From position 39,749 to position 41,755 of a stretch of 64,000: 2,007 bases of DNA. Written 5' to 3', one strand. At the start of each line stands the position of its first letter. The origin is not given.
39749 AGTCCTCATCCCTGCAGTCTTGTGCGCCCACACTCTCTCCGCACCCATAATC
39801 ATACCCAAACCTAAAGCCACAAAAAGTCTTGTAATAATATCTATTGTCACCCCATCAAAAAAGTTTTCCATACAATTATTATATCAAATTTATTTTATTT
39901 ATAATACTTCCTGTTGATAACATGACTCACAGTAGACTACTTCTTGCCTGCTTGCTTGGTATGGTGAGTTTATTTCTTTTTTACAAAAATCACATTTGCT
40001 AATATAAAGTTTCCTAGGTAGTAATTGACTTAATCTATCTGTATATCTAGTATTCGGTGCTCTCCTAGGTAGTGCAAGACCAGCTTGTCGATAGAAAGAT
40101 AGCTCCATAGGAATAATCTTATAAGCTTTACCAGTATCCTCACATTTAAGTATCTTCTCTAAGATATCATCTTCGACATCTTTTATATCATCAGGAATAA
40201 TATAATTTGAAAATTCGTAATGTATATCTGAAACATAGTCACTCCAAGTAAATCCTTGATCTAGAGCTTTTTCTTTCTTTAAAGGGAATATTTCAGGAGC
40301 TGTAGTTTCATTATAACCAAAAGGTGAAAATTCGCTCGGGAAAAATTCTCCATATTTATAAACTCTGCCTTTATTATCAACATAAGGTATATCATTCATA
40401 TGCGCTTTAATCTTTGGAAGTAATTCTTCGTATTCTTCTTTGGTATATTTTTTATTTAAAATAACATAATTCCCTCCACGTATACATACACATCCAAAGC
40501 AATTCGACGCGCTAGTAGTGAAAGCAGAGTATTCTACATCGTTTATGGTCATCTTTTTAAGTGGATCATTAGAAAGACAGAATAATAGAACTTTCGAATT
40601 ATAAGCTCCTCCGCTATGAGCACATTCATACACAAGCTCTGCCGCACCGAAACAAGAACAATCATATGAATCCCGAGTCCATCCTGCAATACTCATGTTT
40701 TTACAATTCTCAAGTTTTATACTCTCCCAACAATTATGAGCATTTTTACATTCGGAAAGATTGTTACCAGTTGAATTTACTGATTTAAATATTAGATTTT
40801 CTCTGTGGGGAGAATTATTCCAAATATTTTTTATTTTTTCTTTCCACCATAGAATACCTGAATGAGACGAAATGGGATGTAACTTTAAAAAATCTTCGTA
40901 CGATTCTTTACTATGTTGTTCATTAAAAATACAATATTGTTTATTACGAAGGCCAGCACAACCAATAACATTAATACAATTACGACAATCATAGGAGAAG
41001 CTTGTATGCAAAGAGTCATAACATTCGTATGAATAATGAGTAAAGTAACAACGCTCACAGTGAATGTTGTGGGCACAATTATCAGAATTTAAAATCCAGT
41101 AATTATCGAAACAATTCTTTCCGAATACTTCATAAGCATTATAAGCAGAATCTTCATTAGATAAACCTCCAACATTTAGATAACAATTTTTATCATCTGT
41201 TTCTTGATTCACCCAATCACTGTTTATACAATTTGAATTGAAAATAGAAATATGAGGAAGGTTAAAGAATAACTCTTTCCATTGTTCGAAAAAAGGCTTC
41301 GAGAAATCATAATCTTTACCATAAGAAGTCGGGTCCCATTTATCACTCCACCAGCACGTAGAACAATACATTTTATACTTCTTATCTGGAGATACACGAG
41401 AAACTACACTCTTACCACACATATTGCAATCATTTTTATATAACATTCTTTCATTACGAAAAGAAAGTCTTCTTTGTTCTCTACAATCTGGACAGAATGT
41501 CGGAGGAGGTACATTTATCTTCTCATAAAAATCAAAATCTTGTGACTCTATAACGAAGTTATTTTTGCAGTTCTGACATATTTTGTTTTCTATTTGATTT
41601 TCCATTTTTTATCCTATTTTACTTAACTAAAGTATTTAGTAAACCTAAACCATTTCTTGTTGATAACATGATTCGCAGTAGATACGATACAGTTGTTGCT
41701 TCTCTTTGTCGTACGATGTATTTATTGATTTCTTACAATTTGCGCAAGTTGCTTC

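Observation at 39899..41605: Internal architecture of the Cys-rich protein: duplicated zinc-ribbon-like terminal modules flanking a periodic CxxC / N-C-x repeat core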

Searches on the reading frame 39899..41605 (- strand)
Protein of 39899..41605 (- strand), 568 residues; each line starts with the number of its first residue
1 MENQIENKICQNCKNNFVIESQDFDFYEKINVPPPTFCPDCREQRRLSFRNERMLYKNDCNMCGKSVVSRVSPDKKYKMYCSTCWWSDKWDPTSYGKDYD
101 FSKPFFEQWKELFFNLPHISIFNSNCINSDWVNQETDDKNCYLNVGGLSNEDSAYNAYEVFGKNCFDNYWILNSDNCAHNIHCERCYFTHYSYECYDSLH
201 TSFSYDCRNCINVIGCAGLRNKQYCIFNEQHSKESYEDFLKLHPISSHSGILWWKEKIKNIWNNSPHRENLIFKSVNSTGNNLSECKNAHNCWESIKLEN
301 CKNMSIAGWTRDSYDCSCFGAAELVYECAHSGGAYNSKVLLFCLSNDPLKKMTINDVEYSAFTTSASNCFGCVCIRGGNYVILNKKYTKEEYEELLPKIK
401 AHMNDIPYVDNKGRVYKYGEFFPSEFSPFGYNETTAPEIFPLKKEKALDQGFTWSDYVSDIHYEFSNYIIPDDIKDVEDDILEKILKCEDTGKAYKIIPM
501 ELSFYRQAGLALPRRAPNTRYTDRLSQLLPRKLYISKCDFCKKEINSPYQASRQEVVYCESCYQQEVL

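Call 3: search_protein_families(library=pfam, proteins=[window:39899-41605:-], max_evalue=1)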
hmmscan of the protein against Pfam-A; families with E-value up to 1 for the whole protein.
window:39899-41605:- (568 aa): 2 families
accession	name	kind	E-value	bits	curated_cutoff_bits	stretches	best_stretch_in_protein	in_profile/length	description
PF13451.12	zf_Tbcl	-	0.0017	18.7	24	1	9-46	6-44/48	Probable treble clef domain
PF23477.1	zf_Tbcl_2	-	0.0034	17.5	27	2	531-566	1-36/37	Probable treble clef zinc finger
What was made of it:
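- On Pfam zf_Tbcl (PF13451): This protein scores 18.7 bits at residues 9-46 (call 3).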

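Call 4: search_protein_families(library=ncbifam, proteins=[window:39899-41605:-], max_evalue=1)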
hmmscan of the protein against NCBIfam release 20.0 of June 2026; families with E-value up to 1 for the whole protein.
window:39899-41605:- (568 aa): 2 families
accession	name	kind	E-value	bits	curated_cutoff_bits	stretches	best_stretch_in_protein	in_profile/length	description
TIGR04272.1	cxxc_cxxc_Mbark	domain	0.0031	17.2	36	1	531-565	1-35/37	CxxC-x17-CxxC domain-containing protein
NF041070.1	carrier_LysW_Arch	domain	0.048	13.7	75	1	537-562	4-29/57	alpha-aminoadipate/glutamate carrier protein LysW/ArgW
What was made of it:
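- On Pfam zf_Tbcl_2 (PF23477) / NCBIfam TIGR04272 CxxC-x17-CxxC: This protein scores 17.5 bits (PF23477) and 17.2 bits (TIGR04272), both at residues 531-566 (calls 3, 4).
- No ferredoxin-type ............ motif is present, and no Fe-S family hit appears in Pfam or NCBIfam (calls 3, 4). No Hexapep or other enzyme family hit was found (calls 3, 4).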

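Call 6: find_homologous_proteins(query=window:39899-41605:-, max_evalue=0.001)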
Query window:39899-41605:- (568 aa): 5263 proteins with E <= 0.001 among 8000 candidates; the best 120 are listed.
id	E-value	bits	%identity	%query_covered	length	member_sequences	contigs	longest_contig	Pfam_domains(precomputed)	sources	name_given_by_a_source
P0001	0.0e+0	1364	100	100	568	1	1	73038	-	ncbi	-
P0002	0.0e+0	1149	82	100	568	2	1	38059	-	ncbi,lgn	-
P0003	0.0e+0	1143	82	99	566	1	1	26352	-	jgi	-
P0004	0.0e+0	1032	75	99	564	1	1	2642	-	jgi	jgi:hypothetical protein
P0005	0.0e+0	1011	73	100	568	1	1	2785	-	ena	-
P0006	1.8e-298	1009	74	98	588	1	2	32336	-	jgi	jgi:hypothetical protein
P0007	3.4e-298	1008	74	99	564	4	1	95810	-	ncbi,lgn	ncbi:MAG: hypothetical protein WCG55_04005 [bacterium]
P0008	1.0e-296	1004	73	99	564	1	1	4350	-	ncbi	-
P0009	6.1e-295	998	75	99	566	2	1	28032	-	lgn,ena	-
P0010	2.7e-294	996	73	99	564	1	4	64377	-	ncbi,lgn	-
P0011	4.9e-294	995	71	100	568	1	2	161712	-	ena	-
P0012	1.0e-293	994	72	100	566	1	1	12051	-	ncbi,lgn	-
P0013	2.7e-293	992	72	99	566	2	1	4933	-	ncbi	ncbi:MAG: hypothetical protein WCG45_02485 [bacterium]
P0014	2.7e-291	986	72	99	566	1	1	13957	-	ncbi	-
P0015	5.1e-291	985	71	100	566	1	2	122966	-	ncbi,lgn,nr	ncbi:MAG: hypothetical protein KBC17_00415 [Candidatus Pacebacteria bacterium]|nr:hypothetical prote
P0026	1.1e-276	937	67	100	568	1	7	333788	PF23477.2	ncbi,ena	-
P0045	8.4e-232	789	60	99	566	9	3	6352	PF13451.13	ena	-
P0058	5.1e-225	767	60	98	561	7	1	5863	PF23477.2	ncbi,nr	ncbi:zinc-ribbon domain containing protein [bacterium]|nr:zinc-ribbon domain containing protein [bac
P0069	1.2e-222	759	58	100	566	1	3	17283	PF13451.13,PF23477.2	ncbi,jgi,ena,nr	ncbi:MAG TPA: hypothetical protein ENL27_01610 [Candidatus Parcubacteria bacterium]|nr:hypothetical 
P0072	8.4e-220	750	56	99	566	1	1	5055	PF23477.2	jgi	jgi:hypothetical protein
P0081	1.0e-216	739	55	99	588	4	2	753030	-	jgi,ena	jgi:hypothetical protein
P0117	4.2e-190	651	50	98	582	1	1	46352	PF23477.2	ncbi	-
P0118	5.2e-189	648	50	99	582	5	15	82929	PF23477.2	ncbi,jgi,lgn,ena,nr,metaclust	ncbi:MAG: hypothetical protein UY99_C0005G0024 [Parcubacteria group bacterium GW2011_GWA1_59_11]|nr:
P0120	1.6e-187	643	50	99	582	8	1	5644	PF23477.2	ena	-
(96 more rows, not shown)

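Call 9: find_encoding_contigs(protein=P0001, flank=10000, max_places=3)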
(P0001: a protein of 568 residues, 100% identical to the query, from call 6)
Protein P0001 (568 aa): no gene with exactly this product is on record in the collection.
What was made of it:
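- Tried and rejected: The exact-sequence look-up of P0001 found nothing (call 9).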

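Call 17: search_solved_structures(query=A1, max_evalue=1)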
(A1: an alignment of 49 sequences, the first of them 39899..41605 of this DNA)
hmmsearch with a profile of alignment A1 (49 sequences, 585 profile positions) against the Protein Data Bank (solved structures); distinct sequences matched with E-value up to 1: 3.
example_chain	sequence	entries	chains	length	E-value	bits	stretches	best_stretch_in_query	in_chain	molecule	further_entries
1ctl_A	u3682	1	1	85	0.21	13.6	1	57-84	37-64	AVIAN CYSTEINE RICH PROTEIN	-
8gra_J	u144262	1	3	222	0.67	11.9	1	263-366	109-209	Type VI secretion system spike protein Paar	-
1cxx_A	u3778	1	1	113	0.78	11.6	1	554-582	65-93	CYSTEINE AND GLYCINE-RICH PROTEIN CRP2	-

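Call 23: predict_structure(alignment_id=A1)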
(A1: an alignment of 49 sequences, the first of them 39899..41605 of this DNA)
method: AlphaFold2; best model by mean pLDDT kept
length: 568 residues; sequences in the alignment: 49
mean_pLDDT: 82.4   pTM: 0.84
mean pLDDT of the five models: 82.4, 75.9, 75.4, 75.1, 74.2
residues with pLDDT >= 90: 229; 70-90: 239; 50-70: 77; < 50: 23
segments of 3 or more residues with pLDDT < 50: 134-151
pLDDT, mean of each block of 10 residues (from residue 1): 77 94 90 92 91 82 88 89 86 91 97 91 65 48 42 57 66 66 67 82 89 93 95 96 92 91 84 69 74 74 74 70 74 71 61 70 74 74 92 96 97 95 93 88 95 89 88 95 91 83 88 86 81 90 91 88 84
secondary structure, 60 per line:
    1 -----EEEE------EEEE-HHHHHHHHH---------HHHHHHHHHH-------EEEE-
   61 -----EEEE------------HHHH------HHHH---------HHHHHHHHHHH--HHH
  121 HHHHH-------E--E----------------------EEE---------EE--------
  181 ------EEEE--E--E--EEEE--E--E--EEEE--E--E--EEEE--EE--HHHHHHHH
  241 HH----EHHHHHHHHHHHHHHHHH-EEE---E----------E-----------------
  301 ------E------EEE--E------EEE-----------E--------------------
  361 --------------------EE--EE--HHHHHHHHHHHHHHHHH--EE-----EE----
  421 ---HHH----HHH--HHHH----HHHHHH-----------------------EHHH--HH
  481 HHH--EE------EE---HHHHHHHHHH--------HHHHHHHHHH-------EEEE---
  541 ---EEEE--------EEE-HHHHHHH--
elements in order: E6-9 E16-19 H21-29 H39-48 E56-59 E66-69 H82-85 H92-95 H105-115 H118-125 E159-161 E187-190 E199-202 E211-214 E223-226 H233-242 H248-264 E266-268 E314-316 E326-328 H389-405 H436-439 H444-449 H479-483 H499-508 H517-526 E534-537 E544-547 E556-558 H560-566

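Call 27: fold_search(model_id=the predicted structure, library=pdb)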
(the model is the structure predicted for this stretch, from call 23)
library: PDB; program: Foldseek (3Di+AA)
matches with E <= 10: 33; with E <= 0.001: 0
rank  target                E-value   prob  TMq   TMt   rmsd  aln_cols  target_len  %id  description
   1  8gpm                  1.2e+00  0.04  0.07  0.14  14.6       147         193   10  Acinetobacter baumannii carbonic anhydrase (released 2023-05-31)
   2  9qez_D                1.2e+00  0.07  0.10  0.22  12.1       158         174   14  Carbonic anhydrase mutant (released 2025-12-10)
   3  9qev_C                1.3e+00  0.03  0.07  0.15  11.0       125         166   15  A native carbonic anhydrase from Caloramator australiacus (released 2025-12-10)
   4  6yxx_E2               1.8e+00  0.09  0.05  0.08  11.6       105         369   12  State A of the Trypanosoma brucei mitoribosomal large subunit assembly intermediate (released 2020-10-14)
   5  2rsj_MODEL_1_A        2.5e+00  0.02  0.04  0.16  17.1        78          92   18  Solution structures of the DNA-binding domains of immune-related zinc-finger protein ZFAT (released 2013-03-13)
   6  6pxa_C                3.0e+00  0.07  0.08  0.16  11.2       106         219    7  The crystal structure of chloramphenicol acetyltransferase-like protein from Vibrio fischeri ES114 in complex with tau (released 2019-09-25)
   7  8gpp_C                3.0e+00  0.02  0.08  0.16  15.4       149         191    9  Acinetobacter baumannii carbonic anhydrase PaaY (released 2023-05-31)
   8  2rgv_B                3.4e+00  0.05  0.06  0.14  11.8       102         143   11  The crystal structure of PerR-Ox highlights 2-oxo-Histidine formation (released 2008-10-14)
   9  4e79_A                4.2e+00  0.01  0.06  0.09  15.9       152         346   13  Structure of LpxD from Acinetobacter baumannii at 2.66A resolution (P4322 form) (released 2013-01-16)
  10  4n27_A                4.6e+00  0.04  0.10  0.23  11.3       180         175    6  X-ray structure of Brucella abortus RicA (released 2013-12-11)
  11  5und_B                5.1e+00  0.01  0.07  0.17  16.2       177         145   10  Crystal Structure of CTCF(ZnF 4-10) With 28-mer DNA (released 2017-05-24)
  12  5jxx_B                6.0e+00  0.01  0.06  0.10  13.3       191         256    9  Crystal structure of UDP-N-acetylglucosamine O-acyltransferase (LpxA) from Moraxella catarrhalis RH4. (released 2017-06-14)
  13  4eaa                  6.0e+00  0.01  0.05  0.10  10.4        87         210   10  X-ray crystal structure of the H141N mutant of perosamine N-acetyltransferase from Caulobacter crescentus in complex wit (released 2012-04-04)
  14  4mfg_A                6.3e+00  0.02  0.09  0.21   9.3       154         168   13  2.0 Angstrom Resolution Crystal Structure of Putative Carbonic Anhydrase from Clostridium difficile. (released 2013-09-04)
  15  6ued                  6.3e+00  0.02  0.07  0.11  15.7       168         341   11  Apo Pseudomonas aeruginosa LpxD Structure (released 2019-11-13)
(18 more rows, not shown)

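Call 35: find_encoding_contigs(protein=P0026, flank=8000, max_places=2)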
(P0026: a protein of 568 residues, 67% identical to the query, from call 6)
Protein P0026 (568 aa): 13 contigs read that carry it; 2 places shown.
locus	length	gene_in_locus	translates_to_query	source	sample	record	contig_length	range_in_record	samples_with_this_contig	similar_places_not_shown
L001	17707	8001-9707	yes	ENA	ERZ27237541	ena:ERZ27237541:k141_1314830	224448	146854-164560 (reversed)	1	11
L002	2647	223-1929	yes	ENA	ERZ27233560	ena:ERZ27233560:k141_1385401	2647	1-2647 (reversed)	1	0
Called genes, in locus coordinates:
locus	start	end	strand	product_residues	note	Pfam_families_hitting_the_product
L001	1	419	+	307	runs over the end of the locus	-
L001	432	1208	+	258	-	-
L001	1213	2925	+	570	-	-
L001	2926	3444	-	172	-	PF20803:PaaX_M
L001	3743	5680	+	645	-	PF00012:HSP70, PF06723:MreB_Mbl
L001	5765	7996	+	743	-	PF02534:T4SS-DNA_transf (faint), PF01935:DUF87, PF10412:TrwB_AAD_bind, PF12696:TraG-D_C (weak), PF23477:zf_Tbcl_2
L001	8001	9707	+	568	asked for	PF23477:zf_Tbcl_2 (weak)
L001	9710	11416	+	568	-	-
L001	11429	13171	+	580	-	-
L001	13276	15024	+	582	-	-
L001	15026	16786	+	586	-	-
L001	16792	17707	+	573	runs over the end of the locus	-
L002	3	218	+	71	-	?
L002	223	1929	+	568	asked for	PF23477:zf_Tbcl_2 (weak)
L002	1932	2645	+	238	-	?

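Call 36: find_encoding_contigs(protein=P0081, flank=8000, max_places=2)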
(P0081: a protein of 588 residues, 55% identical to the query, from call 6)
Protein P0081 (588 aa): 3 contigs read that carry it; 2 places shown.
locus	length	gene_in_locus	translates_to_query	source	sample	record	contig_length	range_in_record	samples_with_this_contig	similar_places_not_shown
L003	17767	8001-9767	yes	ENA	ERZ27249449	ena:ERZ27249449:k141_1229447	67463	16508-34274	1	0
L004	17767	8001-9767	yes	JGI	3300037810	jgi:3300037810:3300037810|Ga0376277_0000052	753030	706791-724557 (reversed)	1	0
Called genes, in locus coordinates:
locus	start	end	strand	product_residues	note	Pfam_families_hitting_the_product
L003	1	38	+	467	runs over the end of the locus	PF26449:DUF8128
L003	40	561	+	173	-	-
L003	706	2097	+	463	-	PF02534:T4SS-DNA_transf (faint), PF10412:TrwB_AAD_bind, PF01935:DUF87 (weak), PF13401:AAA_22 (faint), PF12696:TraG-D_C (weak)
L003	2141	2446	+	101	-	PF03091:CutA1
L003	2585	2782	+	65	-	-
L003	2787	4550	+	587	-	-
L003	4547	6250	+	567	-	PF13451:zf_Tbcl (weak)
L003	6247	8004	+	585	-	-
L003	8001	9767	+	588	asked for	-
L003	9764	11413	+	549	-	-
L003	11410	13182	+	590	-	-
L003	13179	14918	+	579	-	-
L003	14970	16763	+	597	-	-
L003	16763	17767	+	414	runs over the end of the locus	-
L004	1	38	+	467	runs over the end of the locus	PF26449:DUF8128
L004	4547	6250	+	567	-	PF13451:zf_Tbcl (weak)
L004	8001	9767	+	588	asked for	-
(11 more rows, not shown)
